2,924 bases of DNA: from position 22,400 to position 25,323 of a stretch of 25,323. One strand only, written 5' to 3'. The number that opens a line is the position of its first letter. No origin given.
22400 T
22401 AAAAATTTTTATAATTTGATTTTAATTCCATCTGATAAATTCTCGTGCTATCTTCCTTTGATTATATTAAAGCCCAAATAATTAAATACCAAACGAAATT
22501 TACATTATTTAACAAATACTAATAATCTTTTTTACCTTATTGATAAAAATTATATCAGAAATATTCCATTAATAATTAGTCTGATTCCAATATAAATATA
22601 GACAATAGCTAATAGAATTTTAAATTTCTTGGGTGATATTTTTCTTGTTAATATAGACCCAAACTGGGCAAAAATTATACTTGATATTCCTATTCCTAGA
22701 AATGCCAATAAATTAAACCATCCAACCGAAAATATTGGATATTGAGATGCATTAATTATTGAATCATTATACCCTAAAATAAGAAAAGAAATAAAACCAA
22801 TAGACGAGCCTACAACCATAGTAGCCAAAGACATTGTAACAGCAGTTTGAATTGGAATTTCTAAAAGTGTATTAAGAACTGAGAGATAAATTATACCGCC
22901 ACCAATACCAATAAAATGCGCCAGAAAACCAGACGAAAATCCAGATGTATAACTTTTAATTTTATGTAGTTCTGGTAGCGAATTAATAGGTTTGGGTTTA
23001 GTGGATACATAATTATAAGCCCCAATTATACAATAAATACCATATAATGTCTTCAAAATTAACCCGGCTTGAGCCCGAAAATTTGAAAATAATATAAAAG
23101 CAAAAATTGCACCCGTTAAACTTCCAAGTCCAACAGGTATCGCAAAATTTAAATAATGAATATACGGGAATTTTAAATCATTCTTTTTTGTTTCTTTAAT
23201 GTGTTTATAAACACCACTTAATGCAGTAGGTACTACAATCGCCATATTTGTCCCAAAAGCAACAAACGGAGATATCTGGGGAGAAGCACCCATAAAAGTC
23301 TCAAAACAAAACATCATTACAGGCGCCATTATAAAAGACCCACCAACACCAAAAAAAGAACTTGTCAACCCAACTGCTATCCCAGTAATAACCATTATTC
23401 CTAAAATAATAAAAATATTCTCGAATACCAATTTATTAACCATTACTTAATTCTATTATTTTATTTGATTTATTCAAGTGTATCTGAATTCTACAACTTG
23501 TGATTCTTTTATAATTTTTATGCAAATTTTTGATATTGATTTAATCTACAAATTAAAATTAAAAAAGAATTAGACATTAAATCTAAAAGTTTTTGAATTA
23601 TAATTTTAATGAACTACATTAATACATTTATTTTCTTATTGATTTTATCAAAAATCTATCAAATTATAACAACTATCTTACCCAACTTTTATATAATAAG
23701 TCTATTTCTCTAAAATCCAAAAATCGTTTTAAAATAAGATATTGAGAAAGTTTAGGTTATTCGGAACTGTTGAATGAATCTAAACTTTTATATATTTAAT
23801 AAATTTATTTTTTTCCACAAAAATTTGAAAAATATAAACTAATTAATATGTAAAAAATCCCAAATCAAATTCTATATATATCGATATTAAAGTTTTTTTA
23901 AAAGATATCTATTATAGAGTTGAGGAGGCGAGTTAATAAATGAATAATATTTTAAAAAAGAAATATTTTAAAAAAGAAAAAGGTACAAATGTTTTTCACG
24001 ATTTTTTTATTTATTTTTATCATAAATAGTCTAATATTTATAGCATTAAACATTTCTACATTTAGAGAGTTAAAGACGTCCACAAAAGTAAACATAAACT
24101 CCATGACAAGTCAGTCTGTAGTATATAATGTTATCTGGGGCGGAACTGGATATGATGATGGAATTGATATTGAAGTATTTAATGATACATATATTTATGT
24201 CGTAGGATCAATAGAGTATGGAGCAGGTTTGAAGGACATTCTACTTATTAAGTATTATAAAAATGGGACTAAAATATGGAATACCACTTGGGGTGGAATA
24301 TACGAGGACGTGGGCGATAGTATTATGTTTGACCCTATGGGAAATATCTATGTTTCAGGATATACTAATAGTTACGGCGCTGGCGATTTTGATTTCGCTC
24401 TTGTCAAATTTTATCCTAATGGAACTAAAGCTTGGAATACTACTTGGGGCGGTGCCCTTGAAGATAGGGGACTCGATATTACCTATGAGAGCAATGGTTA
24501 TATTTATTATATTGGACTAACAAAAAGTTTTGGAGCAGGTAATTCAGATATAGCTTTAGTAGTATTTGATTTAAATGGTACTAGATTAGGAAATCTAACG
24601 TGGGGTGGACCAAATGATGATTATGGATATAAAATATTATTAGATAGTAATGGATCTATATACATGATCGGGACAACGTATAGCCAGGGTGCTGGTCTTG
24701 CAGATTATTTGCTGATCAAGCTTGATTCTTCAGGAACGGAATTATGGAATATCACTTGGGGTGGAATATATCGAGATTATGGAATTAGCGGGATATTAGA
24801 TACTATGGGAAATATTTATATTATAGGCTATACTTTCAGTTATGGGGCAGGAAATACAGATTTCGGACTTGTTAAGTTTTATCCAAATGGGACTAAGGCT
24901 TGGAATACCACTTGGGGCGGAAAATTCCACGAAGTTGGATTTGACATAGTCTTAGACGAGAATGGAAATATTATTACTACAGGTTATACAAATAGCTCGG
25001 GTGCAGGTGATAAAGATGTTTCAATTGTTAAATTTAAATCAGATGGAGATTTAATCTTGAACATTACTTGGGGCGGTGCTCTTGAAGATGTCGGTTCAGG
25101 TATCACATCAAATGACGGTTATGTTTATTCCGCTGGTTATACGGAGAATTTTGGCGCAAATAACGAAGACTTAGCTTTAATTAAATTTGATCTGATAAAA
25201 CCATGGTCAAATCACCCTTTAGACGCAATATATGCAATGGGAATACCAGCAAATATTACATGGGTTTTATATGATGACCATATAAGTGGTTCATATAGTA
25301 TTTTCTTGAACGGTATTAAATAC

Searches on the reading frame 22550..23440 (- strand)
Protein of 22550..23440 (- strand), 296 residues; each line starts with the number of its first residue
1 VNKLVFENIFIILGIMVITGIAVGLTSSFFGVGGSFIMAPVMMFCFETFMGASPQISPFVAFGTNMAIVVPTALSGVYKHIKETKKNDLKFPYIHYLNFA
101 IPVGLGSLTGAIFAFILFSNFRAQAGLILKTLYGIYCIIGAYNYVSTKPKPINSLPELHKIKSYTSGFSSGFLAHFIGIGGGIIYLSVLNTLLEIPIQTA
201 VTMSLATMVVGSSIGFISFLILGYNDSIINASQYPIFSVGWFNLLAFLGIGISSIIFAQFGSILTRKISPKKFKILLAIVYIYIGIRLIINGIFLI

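Call 10: search_protein_families(library=pfam, proteins=[window:22550-23440:-], max_evalue=0.001)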
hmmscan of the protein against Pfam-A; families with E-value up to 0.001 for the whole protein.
window:22550-23440:- (296 aa): 1 family
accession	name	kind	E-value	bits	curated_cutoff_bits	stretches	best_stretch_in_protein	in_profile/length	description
PF01925.25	TauE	-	2.9e-34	119.2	32.6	1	17-288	2-237/237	Sulfite exporter TauE/SafE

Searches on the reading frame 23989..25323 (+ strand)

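Call 10: search_protein_families(library=pfam, proteins=[window:23989-25323:+], max_evalue=0.001)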
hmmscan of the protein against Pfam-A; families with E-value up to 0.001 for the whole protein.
window:23989-25323:+ (445 aa): 2 families
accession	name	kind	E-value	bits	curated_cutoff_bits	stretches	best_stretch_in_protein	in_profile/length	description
PF06739.17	SBBP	-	2.8e-09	37.2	20.5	1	206-232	7-34/38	Beta-propeller repeat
PF17164.10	DUF5122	-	3e-09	37.4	27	0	274-302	4-31/36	Domain of unknown function (DUF5122) beta-propeller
